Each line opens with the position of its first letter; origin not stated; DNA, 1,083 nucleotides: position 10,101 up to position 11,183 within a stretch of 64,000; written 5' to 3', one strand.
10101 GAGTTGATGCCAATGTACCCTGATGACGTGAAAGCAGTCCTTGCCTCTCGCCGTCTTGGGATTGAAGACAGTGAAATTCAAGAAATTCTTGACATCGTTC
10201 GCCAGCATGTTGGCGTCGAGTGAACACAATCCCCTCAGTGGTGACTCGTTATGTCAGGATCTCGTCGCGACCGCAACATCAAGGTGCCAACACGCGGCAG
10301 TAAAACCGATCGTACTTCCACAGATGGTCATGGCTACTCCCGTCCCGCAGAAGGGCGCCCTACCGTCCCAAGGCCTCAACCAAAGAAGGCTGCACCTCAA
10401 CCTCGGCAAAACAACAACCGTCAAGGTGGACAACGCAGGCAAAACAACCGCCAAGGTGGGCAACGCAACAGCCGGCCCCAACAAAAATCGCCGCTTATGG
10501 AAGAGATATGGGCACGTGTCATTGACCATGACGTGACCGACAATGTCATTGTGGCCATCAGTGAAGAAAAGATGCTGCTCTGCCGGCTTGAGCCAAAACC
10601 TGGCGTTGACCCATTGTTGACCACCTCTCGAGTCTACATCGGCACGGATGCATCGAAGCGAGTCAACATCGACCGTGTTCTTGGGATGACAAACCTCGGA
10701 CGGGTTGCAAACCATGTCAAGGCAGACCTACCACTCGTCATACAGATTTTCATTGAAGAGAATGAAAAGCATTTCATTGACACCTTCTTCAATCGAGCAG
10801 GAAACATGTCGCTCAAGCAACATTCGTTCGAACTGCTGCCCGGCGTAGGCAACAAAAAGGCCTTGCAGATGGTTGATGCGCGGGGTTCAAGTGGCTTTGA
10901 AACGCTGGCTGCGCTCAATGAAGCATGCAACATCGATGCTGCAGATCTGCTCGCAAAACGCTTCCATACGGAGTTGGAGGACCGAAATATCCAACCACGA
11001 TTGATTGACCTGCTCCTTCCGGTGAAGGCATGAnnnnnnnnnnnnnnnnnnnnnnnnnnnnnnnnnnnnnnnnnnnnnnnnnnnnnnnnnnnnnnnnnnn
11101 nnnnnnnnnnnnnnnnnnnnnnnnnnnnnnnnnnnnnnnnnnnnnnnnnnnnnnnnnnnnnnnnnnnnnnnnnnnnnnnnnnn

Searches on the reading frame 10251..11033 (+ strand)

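Call 57: search_protein_families(library=pfam, proteins=[window:10251-11033:+], max_evalue=0.001)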
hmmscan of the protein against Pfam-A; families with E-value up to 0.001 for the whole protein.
window:10251-11033:+ (260 aa): 1 family
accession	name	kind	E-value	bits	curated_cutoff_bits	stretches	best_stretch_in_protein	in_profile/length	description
PF04919.18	DUF655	-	1.6e-22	80.8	22.2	1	97-245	26-172/181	Protein of unknown function (DUF655)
